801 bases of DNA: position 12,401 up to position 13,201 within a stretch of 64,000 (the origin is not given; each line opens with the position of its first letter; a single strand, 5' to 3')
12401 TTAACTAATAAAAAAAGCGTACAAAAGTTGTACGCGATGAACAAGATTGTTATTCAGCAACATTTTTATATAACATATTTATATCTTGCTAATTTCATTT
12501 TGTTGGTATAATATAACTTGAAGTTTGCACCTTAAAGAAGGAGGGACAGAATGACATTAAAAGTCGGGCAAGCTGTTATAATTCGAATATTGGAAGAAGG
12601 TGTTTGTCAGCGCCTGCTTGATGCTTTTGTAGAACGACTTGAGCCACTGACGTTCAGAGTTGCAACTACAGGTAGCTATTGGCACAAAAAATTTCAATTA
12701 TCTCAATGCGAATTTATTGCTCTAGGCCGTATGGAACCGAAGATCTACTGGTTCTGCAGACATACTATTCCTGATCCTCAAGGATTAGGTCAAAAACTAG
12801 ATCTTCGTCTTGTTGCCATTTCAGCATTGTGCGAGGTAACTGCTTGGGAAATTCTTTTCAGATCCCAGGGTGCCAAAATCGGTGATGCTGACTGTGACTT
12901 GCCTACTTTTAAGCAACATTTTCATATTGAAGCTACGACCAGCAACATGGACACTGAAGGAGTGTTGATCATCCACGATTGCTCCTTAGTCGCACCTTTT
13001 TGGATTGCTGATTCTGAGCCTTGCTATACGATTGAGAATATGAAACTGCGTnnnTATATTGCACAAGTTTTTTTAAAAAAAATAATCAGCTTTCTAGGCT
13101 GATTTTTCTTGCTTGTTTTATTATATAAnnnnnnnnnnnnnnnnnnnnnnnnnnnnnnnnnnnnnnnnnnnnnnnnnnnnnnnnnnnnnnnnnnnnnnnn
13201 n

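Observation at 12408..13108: Single-gene ORFan cassette (167 aa) with extended -10 promoter and strong RBS, antisense-protected by a minus-strand terminator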

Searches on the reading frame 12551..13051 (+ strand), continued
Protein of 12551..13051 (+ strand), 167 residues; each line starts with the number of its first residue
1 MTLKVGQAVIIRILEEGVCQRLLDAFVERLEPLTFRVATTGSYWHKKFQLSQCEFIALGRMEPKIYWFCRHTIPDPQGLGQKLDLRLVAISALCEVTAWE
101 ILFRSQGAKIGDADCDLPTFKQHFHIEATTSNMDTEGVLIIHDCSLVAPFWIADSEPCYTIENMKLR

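Call 60: list_cluster_members(proteins=[P0001, P0002, P0005])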
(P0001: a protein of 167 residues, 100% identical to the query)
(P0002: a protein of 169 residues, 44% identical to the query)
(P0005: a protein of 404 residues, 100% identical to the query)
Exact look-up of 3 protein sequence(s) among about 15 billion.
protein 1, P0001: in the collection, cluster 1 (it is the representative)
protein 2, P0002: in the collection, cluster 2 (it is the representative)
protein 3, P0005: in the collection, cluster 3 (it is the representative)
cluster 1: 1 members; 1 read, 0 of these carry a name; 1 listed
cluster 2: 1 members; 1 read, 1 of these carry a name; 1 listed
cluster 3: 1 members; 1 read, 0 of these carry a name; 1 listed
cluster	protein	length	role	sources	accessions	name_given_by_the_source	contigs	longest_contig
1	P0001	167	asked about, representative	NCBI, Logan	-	-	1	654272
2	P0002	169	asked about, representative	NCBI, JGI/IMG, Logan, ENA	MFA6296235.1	MAG: hypothetical protein WC663_02705 [Patescibacteria group bacterium] | hypothetical protein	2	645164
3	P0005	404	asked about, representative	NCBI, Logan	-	-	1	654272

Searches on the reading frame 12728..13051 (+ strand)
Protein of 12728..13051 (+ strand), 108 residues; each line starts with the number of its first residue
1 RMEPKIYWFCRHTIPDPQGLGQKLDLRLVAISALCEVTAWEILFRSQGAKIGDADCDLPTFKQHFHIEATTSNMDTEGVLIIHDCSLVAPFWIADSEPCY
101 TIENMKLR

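Call 78: search_solved_structures(query=A4, max_evalue=10, show_alignments=2)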
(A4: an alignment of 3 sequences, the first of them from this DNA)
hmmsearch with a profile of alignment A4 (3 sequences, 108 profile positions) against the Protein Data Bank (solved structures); distinct sequences matched with E-value up to 10: 2.
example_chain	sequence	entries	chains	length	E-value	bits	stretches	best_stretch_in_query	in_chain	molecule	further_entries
6m6z_A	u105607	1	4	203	0.31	14.2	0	23-52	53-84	TMH4C4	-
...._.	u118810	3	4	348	1.4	12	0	50-82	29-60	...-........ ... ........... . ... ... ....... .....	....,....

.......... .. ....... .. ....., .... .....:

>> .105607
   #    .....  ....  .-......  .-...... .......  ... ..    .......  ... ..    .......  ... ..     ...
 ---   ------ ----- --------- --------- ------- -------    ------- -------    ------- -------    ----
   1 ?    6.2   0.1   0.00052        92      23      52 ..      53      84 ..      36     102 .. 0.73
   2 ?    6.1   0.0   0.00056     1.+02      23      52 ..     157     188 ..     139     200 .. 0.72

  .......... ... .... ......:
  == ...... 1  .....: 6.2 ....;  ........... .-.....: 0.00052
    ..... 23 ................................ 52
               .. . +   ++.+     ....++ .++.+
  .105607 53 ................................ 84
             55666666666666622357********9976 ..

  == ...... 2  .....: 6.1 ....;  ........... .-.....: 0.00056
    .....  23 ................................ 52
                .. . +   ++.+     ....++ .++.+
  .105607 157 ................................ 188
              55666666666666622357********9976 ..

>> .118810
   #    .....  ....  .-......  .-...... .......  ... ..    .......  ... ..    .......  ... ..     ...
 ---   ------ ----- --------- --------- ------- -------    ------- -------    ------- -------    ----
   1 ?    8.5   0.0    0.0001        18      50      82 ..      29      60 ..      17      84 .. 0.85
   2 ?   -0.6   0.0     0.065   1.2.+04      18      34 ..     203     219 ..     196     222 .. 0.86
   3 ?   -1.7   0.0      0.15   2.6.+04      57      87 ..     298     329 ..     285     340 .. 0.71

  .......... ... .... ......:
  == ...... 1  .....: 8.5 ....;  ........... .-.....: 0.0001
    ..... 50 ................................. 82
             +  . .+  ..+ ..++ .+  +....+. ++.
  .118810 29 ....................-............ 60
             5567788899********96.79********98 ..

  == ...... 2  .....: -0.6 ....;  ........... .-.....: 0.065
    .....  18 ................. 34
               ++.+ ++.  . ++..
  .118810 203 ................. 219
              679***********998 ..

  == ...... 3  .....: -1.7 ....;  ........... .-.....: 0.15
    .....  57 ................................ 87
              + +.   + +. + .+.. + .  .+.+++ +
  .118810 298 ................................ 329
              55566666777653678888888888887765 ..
